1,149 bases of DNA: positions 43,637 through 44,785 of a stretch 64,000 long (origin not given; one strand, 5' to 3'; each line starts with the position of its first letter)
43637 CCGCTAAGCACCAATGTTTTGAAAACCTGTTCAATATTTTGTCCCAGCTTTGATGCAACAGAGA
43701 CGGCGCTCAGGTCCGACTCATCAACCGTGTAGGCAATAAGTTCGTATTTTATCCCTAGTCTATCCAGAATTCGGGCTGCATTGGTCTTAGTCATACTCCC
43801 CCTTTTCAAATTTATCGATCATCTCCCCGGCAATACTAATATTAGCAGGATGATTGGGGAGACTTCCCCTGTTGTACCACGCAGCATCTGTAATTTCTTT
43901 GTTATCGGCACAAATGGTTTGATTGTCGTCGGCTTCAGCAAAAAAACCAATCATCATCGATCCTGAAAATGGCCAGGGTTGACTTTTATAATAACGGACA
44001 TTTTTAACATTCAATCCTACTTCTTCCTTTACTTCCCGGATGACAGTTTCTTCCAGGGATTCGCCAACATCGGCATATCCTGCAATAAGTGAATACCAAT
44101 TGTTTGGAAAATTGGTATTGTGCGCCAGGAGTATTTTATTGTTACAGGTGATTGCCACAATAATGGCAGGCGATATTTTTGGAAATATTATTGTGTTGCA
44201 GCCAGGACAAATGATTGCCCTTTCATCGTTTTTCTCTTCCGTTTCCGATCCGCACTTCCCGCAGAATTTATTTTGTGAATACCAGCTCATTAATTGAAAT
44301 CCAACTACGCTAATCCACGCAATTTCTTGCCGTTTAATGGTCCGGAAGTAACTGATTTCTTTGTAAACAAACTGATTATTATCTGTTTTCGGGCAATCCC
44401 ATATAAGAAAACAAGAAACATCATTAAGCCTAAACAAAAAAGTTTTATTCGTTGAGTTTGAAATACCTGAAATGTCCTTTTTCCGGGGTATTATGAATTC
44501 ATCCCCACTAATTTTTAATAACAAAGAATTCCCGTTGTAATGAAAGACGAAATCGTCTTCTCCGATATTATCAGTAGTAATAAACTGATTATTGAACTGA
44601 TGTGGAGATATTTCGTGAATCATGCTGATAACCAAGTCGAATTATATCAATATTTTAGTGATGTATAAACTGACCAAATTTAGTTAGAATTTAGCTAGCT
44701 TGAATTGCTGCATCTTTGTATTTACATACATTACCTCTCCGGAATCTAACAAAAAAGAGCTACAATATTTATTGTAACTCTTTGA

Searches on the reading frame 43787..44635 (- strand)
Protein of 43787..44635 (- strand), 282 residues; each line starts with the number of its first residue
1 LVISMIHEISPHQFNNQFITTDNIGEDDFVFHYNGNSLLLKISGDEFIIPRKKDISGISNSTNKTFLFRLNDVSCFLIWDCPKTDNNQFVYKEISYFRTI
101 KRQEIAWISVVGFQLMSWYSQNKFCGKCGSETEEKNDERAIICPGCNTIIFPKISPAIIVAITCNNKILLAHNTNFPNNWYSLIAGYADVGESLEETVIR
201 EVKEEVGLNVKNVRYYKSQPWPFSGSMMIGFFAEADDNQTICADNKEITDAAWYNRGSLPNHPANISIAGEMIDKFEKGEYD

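Call 18: find_encoding_contigs(protein=window:43787-44635:-, flank=10000, max_places=8)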
Protein window:43787-44635:- (282 aa): no gene with exactly this product is on record in the collection.

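Call 73: find_homologous_proteins(query=window:43787-44623:-, max_evalue=1e-30)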
Query window:43787-44623:- (278 aa): 2150 proteins with E <= 1e-30 among 2455 candidates; the best 120 are listed.
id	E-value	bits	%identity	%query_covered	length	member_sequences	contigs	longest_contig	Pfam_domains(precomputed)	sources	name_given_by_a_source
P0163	2.2e-172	590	91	99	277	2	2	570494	PF09296.18,PF09297.17,PF00293.35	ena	-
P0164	7.0e-167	572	92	95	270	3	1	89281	PF09296.18,PF09297.17,PF00293.35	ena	-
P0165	1.6e-157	542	82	99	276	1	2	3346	PF09296.18,PF09297.17,PF00293.35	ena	-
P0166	2.6e-156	538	80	100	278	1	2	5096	PF09296.18,PF09297.17,PF00293.35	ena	-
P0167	6.3e-153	527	80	99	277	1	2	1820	PF09296.18,PF09297.17,PF00293.35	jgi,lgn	jgi:NAD+ diphosphatase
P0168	3.0e-152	524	81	98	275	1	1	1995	PF09296.18,PF09297.17,PF00293.35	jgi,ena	-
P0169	2.1e-150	518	80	99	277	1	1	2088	PF09296.18,PF09297.17,PF00293.35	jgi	jgi:NAD+ diphosphatase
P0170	2.8e-150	518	78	99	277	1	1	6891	PF09296.18,PF09297.17,PF00293.35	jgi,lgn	jgi:NAD+ diphosphatase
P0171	3.7e-150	517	78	99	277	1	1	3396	PF09296.18,PF09297.17,PF00293.35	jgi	jgi:NAD+ diphosphatase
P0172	3.8e-148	511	78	99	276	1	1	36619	PF09296.18,PF09297.17,PF00293.35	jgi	jgi:NAD+ diphosphatase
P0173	6.0e-148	510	76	99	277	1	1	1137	PF09296.18,PF09297.17,PF00293.35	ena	-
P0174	2.3e-147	508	77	99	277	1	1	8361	PF09296.18,PF09297.17,PF00293.35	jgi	jgi:NAD+ diphosphatase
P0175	8.4e-147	506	76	99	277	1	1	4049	PF09297.17,PF00293.35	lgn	-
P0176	1.2e-146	506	77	99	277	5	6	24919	PF09296.18,PF09297.17,PF00293.35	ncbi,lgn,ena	-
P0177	5.1e-146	504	77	99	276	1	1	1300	PF09296.18,PF09297.17,PF00293.35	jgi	jgi:NAD+ diphosphatase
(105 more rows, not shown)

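Call 74: find_encoding_contigs(protein=P0163, flank=10000, max_places=2)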
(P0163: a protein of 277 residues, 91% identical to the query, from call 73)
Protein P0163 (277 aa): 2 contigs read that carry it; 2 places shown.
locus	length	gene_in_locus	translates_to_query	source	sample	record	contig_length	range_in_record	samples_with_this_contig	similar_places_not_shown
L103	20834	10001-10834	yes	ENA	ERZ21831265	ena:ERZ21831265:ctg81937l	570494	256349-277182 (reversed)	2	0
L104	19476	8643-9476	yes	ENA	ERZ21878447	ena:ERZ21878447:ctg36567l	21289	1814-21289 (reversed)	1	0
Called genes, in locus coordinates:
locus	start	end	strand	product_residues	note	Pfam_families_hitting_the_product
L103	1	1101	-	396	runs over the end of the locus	PF18766:SWI2_SNF2, PF22679:T1R_D3-like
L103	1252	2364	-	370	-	PF04313:HSDR_N, PF04851:ResIII, PF18766:SWI2_SNF2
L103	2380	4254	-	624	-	PF01420:Methylase_S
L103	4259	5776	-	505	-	PF02384:N6_Mtase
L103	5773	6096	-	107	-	PF12161:HsdM_N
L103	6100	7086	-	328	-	PF08843:AbiEii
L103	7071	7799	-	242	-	PF19570:DUF6088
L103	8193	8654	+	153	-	-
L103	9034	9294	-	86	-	-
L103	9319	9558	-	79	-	-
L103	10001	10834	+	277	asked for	PF09296:NUDIX-like (weak), PF09297:Zn_ribbon_NUD, PF00293:NUDIX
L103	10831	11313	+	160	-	PF04073:tRNA_edit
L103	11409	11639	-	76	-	-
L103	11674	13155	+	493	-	PF02310:B12-binding, PF04055:Radical_SAM, PF13282:DUF4070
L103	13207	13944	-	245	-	PF09674:DUF2400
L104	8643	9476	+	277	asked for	PF09296:NUDIX-like (weak), PF09297:Zn_ribbon_NUD, PF00293:NUDIX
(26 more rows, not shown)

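Call 75: find_encoding_contigs(protein=P0164, flank=10000, max_places=2)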
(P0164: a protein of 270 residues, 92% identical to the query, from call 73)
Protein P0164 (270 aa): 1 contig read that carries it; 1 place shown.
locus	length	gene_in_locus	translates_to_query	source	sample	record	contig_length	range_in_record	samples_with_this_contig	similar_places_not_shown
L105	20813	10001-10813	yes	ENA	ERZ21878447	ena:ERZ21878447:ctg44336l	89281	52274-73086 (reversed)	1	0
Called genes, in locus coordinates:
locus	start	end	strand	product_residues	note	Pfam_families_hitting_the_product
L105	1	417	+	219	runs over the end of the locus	PF00596:Aldolase_II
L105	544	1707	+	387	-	PF00465:Fe-ADH, PF13685:Fe-ADH_2 (weak), PF25137:ADH_Fe_C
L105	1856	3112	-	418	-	PF05977:MFS_3, PF07690:MFS_1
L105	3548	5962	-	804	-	PF04023:FeoA, PF00025:Arf (weak), PF01926:MMR_HSR1, PF02421:FeoB_N, PF17910:FeoB_Cyto, PF07670:Gate, PF07664:FeoB_C, PF07670:Gate, +2 more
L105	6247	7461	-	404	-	PF03030:H_PPase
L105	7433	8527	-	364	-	PF03030:H_PPase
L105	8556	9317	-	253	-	-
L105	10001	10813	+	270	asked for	PF09296:NUDIX-like (weak), PF09297:Zn_ribbon_NUD, PF00293:NUDIX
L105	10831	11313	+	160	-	PF04073:tRNA_edit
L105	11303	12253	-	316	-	PF07804:HipA_C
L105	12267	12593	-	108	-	PF13657:Couple_hipA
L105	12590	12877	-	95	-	PF01381:HTH_3 (faint)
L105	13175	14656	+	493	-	PF02310:B12-binding, PF04055:Radical_SAM, PF13282:DUF4070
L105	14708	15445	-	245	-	PF09674:DUF2400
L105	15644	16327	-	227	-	PF09603:Fib_succ_major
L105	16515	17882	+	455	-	PF01408:GFO_IDH_MocA, PF19051:GFO_IDH_MocA_C2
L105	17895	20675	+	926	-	PF13364:BetaGal_ABD2 (faint), PF22666:Glyco_hydro_2_N2, PF00703:Glyco_hydro_2, PF02836:Glyco_hydro_2_C (weak), PF18368:Ig_GlcNase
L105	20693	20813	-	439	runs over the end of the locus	-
